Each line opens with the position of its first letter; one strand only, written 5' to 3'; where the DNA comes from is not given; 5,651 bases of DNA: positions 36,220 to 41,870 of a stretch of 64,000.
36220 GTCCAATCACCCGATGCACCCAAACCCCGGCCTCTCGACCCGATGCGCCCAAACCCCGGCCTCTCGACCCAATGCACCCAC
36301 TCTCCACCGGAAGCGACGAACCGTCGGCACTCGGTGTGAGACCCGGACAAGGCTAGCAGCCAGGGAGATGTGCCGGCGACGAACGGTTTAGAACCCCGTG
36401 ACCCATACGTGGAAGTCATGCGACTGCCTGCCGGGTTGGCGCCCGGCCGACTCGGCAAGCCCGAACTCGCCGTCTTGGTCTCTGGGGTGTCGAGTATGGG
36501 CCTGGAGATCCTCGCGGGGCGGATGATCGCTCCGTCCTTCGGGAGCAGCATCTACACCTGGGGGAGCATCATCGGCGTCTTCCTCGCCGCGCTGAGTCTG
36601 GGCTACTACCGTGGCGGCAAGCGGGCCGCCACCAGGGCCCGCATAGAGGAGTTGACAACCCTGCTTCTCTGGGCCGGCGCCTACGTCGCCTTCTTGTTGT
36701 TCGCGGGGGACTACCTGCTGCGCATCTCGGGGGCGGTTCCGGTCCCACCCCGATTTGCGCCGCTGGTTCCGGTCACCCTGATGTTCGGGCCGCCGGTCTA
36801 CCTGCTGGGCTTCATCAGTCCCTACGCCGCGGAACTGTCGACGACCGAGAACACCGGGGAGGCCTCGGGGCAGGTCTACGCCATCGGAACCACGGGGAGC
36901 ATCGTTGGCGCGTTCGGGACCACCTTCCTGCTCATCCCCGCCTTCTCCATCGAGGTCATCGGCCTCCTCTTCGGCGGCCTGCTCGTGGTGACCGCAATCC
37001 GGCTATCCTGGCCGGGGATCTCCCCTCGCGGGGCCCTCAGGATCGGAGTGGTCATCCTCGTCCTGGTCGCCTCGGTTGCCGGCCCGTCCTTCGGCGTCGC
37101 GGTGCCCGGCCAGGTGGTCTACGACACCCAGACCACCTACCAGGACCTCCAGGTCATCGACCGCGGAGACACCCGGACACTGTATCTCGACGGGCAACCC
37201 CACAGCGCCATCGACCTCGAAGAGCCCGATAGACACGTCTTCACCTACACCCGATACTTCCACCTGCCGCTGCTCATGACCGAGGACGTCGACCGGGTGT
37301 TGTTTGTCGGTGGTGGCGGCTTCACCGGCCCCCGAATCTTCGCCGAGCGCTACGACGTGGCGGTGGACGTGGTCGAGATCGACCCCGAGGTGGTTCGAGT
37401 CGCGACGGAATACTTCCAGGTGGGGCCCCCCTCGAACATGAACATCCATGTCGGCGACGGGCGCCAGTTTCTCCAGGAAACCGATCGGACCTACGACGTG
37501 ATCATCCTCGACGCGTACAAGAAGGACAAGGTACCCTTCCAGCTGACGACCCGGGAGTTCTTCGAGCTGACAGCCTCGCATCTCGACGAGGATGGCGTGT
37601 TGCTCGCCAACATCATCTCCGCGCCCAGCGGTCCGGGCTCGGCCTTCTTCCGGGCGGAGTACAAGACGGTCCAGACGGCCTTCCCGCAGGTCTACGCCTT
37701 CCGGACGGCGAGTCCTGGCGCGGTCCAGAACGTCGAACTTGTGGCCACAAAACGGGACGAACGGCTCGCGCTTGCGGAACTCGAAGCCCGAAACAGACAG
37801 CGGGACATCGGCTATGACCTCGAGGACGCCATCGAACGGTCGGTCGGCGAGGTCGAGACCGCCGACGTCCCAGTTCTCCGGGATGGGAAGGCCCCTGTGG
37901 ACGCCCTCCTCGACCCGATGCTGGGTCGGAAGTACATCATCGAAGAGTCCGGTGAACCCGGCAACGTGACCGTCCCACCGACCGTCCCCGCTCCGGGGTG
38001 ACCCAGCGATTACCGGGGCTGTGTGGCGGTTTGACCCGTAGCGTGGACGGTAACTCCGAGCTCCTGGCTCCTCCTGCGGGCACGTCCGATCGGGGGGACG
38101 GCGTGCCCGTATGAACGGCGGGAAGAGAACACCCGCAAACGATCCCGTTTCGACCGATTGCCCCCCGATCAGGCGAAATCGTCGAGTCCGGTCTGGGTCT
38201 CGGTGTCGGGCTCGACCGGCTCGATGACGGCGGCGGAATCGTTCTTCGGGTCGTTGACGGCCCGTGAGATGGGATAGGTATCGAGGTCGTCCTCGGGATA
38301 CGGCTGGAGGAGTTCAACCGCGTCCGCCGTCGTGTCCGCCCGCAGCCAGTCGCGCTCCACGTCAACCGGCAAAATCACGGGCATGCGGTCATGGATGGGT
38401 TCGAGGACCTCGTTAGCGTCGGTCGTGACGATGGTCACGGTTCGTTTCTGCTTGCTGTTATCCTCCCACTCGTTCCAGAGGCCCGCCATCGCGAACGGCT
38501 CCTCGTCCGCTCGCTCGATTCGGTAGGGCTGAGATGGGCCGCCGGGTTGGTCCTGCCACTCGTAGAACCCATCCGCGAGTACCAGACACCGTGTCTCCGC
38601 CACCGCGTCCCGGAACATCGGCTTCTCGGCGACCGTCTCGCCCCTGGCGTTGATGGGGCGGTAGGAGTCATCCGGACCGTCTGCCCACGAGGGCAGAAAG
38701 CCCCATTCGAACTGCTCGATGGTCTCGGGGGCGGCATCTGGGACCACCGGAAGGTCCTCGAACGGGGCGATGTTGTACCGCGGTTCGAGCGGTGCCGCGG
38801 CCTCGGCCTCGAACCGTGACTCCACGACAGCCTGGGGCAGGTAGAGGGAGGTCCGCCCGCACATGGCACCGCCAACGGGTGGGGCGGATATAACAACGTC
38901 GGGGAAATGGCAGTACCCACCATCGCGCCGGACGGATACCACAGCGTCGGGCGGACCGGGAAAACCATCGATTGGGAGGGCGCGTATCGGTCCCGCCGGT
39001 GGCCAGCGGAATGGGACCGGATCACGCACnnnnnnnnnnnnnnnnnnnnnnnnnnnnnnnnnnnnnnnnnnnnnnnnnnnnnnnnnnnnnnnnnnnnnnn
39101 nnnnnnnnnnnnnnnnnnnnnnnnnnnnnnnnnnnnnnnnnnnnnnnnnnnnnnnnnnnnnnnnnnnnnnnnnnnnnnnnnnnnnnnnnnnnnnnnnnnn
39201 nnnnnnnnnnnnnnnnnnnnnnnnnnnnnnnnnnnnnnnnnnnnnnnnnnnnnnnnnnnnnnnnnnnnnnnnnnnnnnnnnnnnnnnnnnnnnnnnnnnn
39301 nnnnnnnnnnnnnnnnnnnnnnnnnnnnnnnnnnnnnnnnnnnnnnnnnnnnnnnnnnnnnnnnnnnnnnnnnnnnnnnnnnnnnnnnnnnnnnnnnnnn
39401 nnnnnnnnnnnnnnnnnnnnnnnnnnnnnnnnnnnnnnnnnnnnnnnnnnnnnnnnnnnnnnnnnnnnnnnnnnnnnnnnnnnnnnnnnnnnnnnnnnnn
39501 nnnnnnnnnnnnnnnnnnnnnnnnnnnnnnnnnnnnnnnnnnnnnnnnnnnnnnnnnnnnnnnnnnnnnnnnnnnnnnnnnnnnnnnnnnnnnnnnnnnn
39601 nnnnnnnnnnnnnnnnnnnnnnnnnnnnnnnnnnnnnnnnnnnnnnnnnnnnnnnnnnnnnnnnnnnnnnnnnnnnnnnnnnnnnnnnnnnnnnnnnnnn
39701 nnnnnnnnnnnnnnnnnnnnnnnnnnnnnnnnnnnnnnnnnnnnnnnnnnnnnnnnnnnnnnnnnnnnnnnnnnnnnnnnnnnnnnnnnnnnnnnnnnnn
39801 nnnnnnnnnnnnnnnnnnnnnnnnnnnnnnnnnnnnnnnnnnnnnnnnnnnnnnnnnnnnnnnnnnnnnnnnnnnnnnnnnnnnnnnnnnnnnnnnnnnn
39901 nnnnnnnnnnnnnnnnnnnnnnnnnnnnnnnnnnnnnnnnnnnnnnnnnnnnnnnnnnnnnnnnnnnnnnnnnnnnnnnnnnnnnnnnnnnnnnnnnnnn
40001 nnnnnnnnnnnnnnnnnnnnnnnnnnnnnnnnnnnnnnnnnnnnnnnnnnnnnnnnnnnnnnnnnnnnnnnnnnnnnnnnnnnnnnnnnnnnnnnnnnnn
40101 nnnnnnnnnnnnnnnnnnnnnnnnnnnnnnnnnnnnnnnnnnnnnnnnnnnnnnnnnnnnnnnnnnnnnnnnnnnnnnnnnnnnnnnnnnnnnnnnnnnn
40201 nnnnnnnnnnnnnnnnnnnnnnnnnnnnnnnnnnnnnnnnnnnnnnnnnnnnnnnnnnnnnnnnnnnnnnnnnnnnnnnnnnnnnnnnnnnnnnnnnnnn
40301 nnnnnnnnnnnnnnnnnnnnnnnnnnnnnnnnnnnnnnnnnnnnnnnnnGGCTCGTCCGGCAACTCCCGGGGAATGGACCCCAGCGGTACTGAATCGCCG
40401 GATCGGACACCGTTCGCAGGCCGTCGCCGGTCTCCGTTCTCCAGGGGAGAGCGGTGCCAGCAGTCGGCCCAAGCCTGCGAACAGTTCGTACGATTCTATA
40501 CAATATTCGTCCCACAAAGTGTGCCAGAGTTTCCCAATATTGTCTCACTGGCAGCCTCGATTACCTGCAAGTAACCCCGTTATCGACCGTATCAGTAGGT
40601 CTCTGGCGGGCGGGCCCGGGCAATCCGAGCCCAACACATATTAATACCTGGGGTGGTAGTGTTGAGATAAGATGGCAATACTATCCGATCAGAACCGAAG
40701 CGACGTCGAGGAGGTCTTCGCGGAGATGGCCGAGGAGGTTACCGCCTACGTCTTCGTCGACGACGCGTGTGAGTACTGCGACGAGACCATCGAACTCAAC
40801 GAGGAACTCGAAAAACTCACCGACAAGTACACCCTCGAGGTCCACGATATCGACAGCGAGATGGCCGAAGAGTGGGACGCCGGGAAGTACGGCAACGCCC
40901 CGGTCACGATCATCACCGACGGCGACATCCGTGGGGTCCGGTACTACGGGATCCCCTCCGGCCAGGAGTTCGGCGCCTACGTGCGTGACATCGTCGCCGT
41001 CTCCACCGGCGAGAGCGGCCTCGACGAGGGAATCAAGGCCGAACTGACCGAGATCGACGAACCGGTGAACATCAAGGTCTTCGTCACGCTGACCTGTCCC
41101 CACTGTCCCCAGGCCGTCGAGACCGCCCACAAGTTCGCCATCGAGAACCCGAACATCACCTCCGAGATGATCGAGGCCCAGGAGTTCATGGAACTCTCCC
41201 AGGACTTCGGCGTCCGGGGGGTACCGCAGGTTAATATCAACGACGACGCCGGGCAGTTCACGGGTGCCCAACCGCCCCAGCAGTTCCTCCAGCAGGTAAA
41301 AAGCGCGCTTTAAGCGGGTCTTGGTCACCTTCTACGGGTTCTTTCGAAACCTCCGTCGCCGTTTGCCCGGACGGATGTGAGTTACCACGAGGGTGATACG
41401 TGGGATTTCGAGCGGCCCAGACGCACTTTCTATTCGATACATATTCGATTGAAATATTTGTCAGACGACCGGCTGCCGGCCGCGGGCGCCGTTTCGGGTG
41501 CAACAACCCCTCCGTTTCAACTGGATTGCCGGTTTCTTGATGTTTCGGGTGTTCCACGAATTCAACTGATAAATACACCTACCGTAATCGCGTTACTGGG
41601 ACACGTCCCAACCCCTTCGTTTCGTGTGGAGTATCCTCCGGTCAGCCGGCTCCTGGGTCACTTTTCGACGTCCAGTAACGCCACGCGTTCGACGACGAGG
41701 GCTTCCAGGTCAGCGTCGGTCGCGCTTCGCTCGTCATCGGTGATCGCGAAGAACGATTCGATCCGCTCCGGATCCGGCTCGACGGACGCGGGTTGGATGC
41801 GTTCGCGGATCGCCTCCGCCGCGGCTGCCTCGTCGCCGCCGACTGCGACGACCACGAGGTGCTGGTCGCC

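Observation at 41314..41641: Orphan replication-origin-like locus: phased ORB/G-string boxes and an AT-rich element with no cdc6 gene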

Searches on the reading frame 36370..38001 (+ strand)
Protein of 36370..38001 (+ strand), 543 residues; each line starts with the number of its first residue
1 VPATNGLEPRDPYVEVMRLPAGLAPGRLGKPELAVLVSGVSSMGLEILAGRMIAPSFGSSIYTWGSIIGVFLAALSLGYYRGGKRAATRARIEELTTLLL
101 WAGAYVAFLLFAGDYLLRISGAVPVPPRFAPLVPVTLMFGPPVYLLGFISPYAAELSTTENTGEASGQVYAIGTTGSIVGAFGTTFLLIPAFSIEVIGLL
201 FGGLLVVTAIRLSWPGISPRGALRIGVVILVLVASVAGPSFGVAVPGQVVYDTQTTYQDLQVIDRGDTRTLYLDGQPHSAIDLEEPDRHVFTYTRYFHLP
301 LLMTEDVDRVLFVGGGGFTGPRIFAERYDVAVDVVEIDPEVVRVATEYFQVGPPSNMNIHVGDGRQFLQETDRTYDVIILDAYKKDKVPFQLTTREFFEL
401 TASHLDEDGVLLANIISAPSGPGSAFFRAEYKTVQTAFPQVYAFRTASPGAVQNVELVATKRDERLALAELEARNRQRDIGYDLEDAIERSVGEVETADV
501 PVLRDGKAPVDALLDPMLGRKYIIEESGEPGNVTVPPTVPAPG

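Call 9: search_protein_families(library=pfam, proteins=[window:36370-38001:+])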
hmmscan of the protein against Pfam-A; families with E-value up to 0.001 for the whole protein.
window:36370-38001:+ (543 aa): 1 family
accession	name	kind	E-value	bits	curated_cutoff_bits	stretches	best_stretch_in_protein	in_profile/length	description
PF01564.23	Spermine_synth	-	9e-15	55.1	22.9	1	297-414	9-131/186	Spermine/spermidine synthase domain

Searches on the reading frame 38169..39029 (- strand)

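Call 9: search_protein_families(library=pfam, proteins=[window:38169-39029:-])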
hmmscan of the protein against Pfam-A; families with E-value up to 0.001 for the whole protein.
window:38169-39029:- (286 aa): 1 family
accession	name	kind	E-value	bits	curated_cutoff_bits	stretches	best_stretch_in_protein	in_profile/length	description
PF02586.19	SRAP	-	8.1e-70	235.1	27.1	1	56-260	1-213/214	SOS response associated peptidase (SRAP)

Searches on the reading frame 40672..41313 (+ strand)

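Call 9: search_protein_families(library=pfam, proteins=[window:40672-41313:+])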
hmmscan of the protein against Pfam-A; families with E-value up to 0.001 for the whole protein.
window:40672-41313:+ (213 aa): 9 families
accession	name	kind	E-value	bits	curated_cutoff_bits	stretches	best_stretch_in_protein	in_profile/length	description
PF13192.12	Thioredoxin_3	-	4.5e-19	68.7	24.8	1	132-209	1-74/76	Thioredoxin domain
PF00462.30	Glutaredoxin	-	9.8e-09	35.7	22.9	1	134-192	1-58/60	Glutaredoxin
PF13098.12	Thioredoxin_2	-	5.6e-07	30.3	27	0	164-207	60-102/104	Thioredoxin-like domain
PF23357.1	DUF7088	-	5.5e-06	26.9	27.8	0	123-191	13-87/105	Domain of unknown function (DUF7088)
PF00085.26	Thioredoxin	-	3e-05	24.4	23.5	0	129-210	18-102/103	Thioredoxin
PF14595.12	Thioredoxin_9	-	6.5e-05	23.3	25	0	119-195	30-109/129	Thioredoxin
PF01323.26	DSBA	-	8e-05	22.9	25.6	0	170-209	153-190/191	DSBA-like thioredoxin domain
PF05768.20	Glrx-like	-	0.00011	22.9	26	0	28-73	5-46/77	Glutaredoxin-like domain (DUF836)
PF13728.12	TraF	-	0.00019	21.7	23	0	4-61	112-166/224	F plasmid transfer operon protein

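Call 89: search_protein_families(library=ncbifam, proteins=[window:40672-41313:+], max_evalue=0.01)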
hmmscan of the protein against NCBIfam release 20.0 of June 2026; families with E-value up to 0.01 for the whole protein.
window:40672-41313:+ (213 aa): 13 families
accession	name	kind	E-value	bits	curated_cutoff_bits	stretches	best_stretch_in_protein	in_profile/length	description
TIGR02187.2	PDO_seleno_TRX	equivalog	1e-69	234.1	185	1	6-211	2-208/209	protein disulfide oxidoreductase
TIGR03143.1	AhpF_homolog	hypoth_equivalog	4.8e-30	104.7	687.65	1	3-196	348-542/555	putative alkyl hydroperoxide reductase F subunit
TIGR03140.1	AhpF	equivalog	2.9e-22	78.9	502.9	1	6-193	4-180/515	alkyl hydroperoxide reductase subunit F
TIGR00411.1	redox_disulf_1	equivalog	2.4e-16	59.6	92.75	1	132-209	1-78/82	MJ0307 family thioredoxin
TIGR02196.1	GlrX_YruB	hypoth_equivalog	2.5e-06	27.9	88.55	1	134-192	2-59/74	glutaredoxin-like protein, YruB-family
NF008401.0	PRK11200.1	equivalog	5.8e-06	26.4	84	0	26-82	4-60/87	GrxA family glutaredoxin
TIGR02181.1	GRX_bact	equivalog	3.2e-05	24.1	90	1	134-192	1-59/80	glutaredoxin 3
TIGR02183.1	GRXA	equivalog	5.5e-05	23.2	106.5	0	27-78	4-55/86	GrxA family glutaredoxin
TIGR02180.1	GRX_euk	equivalog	0.0001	22.4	87.25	0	135-191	2-62/84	glutaredoxin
TIGR01126.1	pdi_dom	equivalog_domain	0.00059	20.1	107.2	0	127-205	12-97/105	protein disulfide-isomerase domain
NF045809.1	seleno_TsoX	equivalog_domain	0.0025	18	52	0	30-69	10-50/82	HSGNPxU motif (seleno)protein TsoX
NF008657.0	PRK11657.1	equivalog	0.0062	15.8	124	0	22-38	118-134/251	thiol:disulfide interchange protein DsbG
NF053765.1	AntSigFFinGp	equivalog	0.0077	16.6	95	0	26-49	48-71/76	anti-sigma-F factor Fin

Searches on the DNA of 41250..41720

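Call 42: search_rna_families(source=window, start=41250, end=41720, threshold=evalue, max_evalue=10)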
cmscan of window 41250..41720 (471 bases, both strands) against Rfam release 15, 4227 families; matches with E-value up to 10: 0.
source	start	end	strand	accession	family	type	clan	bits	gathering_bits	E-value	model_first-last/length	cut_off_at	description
